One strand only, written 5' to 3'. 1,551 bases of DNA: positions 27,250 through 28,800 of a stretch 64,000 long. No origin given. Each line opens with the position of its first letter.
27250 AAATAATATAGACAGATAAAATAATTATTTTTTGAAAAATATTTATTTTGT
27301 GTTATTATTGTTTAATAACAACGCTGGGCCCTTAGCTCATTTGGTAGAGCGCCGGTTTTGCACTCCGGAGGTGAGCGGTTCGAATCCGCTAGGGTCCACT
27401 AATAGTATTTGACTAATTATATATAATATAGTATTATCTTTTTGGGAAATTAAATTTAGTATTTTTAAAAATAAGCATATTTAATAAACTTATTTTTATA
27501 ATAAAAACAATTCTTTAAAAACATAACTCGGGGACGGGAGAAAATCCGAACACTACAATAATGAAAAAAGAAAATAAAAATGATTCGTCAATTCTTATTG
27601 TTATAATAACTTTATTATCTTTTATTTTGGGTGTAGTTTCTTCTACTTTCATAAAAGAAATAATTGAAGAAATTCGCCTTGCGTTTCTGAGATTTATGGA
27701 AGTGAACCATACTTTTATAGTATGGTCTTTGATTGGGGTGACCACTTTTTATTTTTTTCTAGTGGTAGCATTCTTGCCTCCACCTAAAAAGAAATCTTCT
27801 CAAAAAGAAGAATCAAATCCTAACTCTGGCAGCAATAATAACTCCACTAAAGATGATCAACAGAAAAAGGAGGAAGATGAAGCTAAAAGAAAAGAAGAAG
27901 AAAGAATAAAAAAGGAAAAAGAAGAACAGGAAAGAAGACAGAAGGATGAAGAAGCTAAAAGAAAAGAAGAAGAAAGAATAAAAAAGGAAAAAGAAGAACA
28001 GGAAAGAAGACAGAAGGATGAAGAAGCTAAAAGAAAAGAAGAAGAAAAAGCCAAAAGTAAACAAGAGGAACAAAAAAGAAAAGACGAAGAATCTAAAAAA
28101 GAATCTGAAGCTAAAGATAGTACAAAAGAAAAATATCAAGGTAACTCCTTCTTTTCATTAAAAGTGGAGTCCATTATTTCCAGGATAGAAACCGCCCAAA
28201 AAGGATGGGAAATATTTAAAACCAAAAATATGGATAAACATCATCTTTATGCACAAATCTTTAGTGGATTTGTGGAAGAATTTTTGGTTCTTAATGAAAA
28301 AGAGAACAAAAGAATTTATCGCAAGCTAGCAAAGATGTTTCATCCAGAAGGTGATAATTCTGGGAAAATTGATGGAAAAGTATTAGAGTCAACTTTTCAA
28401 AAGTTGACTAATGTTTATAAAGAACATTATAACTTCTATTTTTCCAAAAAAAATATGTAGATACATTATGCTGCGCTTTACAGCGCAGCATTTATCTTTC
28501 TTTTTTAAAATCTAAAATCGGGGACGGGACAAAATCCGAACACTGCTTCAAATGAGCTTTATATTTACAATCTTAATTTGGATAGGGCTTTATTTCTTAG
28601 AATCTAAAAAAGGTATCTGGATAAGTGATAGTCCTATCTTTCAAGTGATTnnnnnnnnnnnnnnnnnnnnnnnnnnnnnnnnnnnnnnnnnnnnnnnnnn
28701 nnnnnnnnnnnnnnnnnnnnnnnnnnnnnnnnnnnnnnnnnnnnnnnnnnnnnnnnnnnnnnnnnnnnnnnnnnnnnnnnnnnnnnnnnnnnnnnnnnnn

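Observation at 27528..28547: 30-nt conserved motif abutting the start codons of two consecutive unusual genes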

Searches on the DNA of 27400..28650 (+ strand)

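Call 8: search_rna_families(source=window, start=27400, end=28650, threshold=evalue, max_evalue=10, show_alignments=4)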
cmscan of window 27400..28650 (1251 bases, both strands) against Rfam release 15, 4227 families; matches with E-value up to 10: 17.
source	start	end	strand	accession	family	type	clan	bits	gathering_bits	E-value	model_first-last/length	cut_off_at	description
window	28359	28459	-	RF01774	rpsL_ricks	Cis-reg; leader;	-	22.3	60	10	1-131/131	no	Rickettsia rpsL leader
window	27696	27758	+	RF00242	ctRNA_pT181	Gene; antisense;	-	21.6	56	5.7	1-94/94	no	ctRNA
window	27548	27621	+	RF02371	PyrG_leader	Cis-reg; leader;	-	20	65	9.5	1-78/78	no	PyrG leader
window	28287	28399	+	RF02653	StyR-143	Gene; sRNA;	-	19.7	176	0.23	1-144/144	no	Salmonella enterica Typhi npcRNA 143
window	28146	28291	+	RF00618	U4atac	Gene; snRNA; splicing;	CL00007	18.9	53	1.5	1-132/132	no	U4atac minor spliceosomal RNA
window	27701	27788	-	RF03081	DUF805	Cis-reg;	CL00115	18.3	51.1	2.1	1-68/68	no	DUF805 RNA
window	28364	28496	+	RF04315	manA-II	Cis-reg;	-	18.3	100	2.9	1-147/147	no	manA_II ncRNA motif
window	28159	28239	+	RF03081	DUF805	Cis-reg;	CL00115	17.6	51.1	3.2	1-68/68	no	DUF805 RNA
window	28323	28383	-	RF01924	mir-2774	Gene; miRNA;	-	17.5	51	0.39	1-67/67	no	mir-2774 microRNA precursor family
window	28468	28507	-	RF04184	BTnc060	Gene; sRNA;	-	17.3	228.9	7.5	169-208/213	no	Bacteroides sRNA BTnc060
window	28156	28192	+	RF01320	CRISPR-DR7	Gene; CRISPR;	CL00015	17.1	37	4.1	1-37/37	no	CRISPR RNA direct repeat element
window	28122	28152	-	RF00489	ctRNA_p42d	Gene; antisense;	-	16.3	50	3.2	1-46/46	no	ctRNA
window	27740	27789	-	RF01726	SAM-II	Cis-reg; riboswitch;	-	16.1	44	5.8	1-60/60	no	SAM-II riboswitch aptamer (SAM-II long loop)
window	28461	28563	+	RF01858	RsaF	Gene; sRNA;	-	15.9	60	6.7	1-119/119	no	RNA Staph. aureus F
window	28446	28504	-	RF02698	Avalong_thermometer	Cis-reg; thermoregulator;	-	15.1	154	9.5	1-131/131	no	Avalong 5' UTR thermometer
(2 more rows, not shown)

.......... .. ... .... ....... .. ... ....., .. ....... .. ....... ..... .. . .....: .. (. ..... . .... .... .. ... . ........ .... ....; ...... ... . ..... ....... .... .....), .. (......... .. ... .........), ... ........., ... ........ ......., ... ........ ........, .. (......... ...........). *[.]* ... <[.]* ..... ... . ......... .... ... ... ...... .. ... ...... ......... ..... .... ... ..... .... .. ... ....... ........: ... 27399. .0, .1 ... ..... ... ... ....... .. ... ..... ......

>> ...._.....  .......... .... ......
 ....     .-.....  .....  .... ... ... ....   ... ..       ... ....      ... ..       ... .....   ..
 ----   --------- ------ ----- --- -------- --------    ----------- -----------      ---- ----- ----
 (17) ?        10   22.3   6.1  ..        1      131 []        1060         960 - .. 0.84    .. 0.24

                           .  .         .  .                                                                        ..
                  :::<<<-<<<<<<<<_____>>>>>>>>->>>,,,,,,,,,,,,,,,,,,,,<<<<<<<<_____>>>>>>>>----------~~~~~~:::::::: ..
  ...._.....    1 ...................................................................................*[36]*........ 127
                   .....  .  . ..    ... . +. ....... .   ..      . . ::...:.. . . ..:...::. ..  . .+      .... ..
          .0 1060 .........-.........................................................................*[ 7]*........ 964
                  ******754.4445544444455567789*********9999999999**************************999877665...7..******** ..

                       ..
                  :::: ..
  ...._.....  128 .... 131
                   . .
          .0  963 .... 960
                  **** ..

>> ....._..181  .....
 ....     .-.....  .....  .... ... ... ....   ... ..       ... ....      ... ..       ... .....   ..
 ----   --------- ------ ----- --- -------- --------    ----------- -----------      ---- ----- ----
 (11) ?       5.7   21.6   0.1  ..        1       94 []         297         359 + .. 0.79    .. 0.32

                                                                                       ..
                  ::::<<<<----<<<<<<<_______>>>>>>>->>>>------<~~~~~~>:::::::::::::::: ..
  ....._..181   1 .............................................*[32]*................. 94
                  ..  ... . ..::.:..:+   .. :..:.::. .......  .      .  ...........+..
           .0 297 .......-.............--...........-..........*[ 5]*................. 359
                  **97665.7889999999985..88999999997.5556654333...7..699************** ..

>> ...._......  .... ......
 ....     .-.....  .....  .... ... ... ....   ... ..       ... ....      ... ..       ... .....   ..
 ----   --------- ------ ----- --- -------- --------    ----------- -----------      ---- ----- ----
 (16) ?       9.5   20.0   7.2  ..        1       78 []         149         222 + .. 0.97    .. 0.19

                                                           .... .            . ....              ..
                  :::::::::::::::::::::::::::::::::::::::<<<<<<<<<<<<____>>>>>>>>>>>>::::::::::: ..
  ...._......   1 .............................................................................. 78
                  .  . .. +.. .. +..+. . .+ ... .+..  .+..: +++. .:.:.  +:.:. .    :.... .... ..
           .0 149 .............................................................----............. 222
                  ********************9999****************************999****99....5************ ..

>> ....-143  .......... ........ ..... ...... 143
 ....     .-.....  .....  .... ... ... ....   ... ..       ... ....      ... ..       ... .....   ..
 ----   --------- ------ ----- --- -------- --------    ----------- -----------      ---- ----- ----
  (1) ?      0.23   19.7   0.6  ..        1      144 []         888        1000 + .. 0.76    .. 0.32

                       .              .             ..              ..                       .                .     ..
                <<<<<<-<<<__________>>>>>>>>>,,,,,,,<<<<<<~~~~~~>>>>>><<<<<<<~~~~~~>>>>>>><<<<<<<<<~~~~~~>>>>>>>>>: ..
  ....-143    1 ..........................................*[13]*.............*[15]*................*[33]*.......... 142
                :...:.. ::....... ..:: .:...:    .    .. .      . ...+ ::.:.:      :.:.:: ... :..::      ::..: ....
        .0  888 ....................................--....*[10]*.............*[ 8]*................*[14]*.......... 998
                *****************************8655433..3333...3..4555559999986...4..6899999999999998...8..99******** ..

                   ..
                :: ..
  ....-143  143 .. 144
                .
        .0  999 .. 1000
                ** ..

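Call 42: build_rna_model(alignment_id=A2, structure=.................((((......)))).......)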
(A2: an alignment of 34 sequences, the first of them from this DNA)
Model R1 built from alignment A2 (34 sequences, 38 columns); structure: as given.
model positions 38; base pairs 4; branch points 0; effective number of sequences 34; information 1.431 bits per position. Calibrated on 0.2 Mb of random sequence (short: E-values are rough).
structure used (alignment columns):
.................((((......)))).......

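Call 44: search_with_rna_model(model_id=R1, sources=[window, L001, L003, L049, L052, L053, L054, L055, L057, L058, L059, L060, L061, L063, L064, L065, L066, L067, L068, L069, L070, L071, L072, L073, L074, L075, L076, L077, L078, L079, L080, L084, L088, L093, L094, L096, L097, L098, L101, L102, L103, L104, L107, L109, L110, L111, L113], max_evalue=10, filters=default)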
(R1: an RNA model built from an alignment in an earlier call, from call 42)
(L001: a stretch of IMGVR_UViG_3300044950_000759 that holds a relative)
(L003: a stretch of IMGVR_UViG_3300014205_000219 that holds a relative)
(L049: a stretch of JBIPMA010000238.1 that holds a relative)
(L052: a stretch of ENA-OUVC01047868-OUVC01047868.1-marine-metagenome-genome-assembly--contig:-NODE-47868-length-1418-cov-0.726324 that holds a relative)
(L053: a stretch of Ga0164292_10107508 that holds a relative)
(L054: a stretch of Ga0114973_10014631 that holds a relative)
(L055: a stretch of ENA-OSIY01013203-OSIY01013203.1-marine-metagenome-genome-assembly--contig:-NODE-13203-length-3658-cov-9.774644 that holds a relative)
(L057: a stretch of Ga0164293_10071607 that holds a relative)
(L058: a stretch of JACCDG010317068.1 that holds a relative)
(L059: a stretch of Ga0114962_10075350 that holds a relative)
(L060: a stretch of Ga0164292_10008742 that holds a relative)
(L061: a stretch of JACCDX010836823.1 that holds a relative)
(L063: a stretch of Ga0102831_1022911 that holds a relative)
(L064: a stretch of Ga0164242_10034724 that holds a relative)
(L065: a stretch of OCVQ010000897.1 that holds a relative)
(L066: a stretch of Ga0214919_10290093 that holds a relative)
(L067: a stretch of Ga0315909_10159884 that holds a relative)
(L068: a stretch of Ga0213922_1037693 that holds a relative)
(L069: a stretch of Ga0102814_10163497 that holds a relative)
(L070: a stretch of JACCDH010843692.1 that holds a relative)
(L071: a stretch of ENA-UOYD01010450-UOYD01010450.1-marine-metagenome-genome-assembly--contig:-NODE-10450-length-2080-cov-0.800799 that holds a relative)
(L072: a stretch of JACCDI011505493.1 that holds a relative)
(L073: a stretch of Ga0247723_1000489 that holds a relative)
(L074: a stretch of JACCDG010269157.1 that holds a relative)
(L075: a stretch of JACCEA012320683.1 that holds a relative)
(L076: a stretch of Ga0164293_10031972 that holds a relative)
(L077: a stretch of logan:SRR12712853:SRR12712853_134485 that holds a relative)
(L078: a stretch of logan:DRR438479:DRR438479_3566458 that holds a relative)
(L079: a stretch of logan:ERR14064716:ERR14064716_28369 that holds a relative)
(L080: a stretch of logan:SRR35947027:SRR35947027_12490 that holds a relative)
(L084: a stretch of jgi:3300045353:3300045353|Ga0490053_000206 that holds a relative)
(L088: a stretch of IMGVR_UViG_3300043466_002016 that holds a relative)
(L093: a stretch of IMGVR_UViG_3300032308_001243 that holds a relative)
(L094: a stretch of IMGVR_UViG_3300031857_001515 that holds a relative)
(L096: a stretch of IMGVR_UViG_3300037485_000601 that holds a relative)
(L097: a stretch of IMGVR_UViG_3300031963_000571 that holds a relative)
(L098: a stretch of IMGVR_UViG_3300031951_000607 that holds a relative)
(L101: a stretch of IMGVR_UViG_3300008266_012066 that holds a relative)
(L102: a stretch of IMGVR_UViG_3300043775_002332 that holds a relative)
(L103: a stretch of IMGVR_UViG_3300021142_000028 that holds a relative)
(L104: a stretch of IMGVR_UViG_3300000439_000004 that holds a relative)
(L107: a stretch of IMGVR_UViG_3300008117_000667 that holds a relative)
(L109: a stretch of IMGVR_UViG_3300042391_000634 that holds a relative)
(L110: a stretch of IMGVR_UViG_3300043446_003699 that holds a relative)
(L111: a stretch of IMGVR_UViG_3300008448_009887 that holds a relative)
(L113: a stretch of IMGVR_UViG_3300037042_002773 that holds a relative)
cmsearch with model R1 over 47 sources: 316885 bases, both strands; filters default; matches with E-value up to 10: 65.
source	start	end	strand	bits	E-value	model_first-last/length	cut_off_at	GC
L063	552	589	-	63.8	9.5e-19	1-38/38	no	0.39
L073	4804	4841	+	63.8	9.5e-19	1-38/38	no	0.39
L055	1595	1632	-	63.5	1.2e-18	1-38/38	no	0.37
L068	815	852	-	63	1.9e-18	1-38/38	no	0.39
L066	543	580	+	62.8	2.2e-18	1-38/38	no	0.37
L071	116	153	+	62.8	2.2e-18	1-38/38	no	0.37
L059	721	758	-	62.6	2.4e-18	1-38/38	no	0.37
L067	476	513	-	62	4.1e-18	1-38/38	no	0.39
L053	943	980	-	60.7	1.1e-17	1-38/38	no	0.45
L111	3977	4014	+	60.7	1.1e-17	1-38/38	no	0.37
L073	4299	4336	+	59.5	2.9e-17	1-38/38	no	0.39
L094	2100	2137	-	59.5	2.9e-17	1-38/38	no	0.39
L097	2900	2937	-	59.5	2.9e-17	1-38/38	no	0.39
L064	4728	4765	+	58.4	6.5e-17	1-38/38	no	0.37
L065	3555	3592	-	58.3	7.2e-17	1-38/38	no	0.45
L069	951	988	+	58.3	7.2e-17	1-38/38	no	0.45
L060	496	533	-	58.2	7.6e-17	1-38/38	no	0.45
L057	1804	1841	-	57.9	9.5e-17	1-38/38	no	0.45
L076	3300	3337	-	57.8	1e-16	1-38/38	no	0.45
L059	440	477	-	57.8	1.1e-16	1-38/38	no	0.34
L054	751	788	+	57.7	1.1e-16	1-38/38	no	0.45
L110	294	331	-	57.2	1.7e-16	1-38/38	no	0.34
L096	2188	2225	+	57.1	1.8e-16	1-38/38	no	0.39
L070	6048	6085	-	56.7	2.5e-16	1-38/38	no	0.47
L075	1622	1659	+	56.7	2.5e-16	1-38/38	no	0.47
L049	3500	3537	+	56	4.4e-16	1-38/38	no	0.42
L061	1857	1894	+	56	4.4e-16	1-38/38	no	0.42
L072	58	95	+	56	4.4e-16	1-38/38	no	0.42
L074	7030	7067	+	56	4.4e-16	1-38/38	no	0.42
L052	814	851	-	55.9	4.6e-16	1-38/38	no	0.45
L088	3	40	-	55.4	6.9e-16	1-38/38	no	0.42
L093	8456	8493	+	55.4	6.9e-16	1-38/38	no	0.42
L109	660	697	-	55.1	8.6e-16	1-38/38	no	0.34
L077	491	528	+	55.1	8.8e-16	1-38/38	no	0.45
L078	430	467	+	54.6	1.3e-15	1-38/38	no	0.37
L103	8024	8061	+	54.5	1.4e-15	1-38/38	no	0.39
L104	1405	1442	-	54.5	1.4e-15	1-38/38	no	0.39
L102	685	722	-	53.1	4.3e-15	1-38/38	no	0.37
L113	5261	5298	+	53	4.3e-15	1-38/38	no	0.37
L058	1364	1401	-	52.2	8.3e-15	1-38/38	no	0.39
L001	2984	3021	+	52.2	8.4e-15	1-38/38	no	0.45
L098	7568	7605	+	51.9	1e-14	1-38/38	no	0.39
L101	3780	3817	-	51.9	1e-14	1-38/38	no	0.39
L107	1228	1265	+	51.9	1e-14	1-38/38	no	0.39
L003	4112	4149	-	51.7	1.2e-14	1-38/38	no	0.42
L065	5455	5492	-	43.3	8.1e-12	1-38/38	no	0.39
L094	2702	2737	+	16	0.014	1-38/38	no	0.44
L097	3502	3537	+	16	0.014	1-38/38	no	0.44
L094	2277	2309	+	14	0.065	1-38/38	no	0.48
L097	3077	3109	+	14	0.065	1-38/38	no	0.48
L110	2264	2275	+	13.1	0.13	19-30/38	no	0.42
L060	6959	6970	-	12.1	0.3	19-30/38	no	0.25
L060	2586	2605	+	11.1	0.63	1-38/38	no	0.3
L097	706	715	+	9.7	1.9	20-29/38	no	0.3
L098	13251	13260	-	9.7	1.9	20-29/38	no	0.3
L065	6283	6307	-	9.1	3.1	1-38/38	no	0.32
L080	1022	1043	-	9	3.3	1-38/38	no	0.23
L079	7676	7689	-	8.2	6.3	1-38/38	no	0.21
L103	8680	8694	-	7.8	8.3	1-38/38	no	0.33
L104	772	786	+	7.8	8.3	1-38/38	no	0.33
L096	3459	3472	+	7.8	8.6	18-33/38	no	0.36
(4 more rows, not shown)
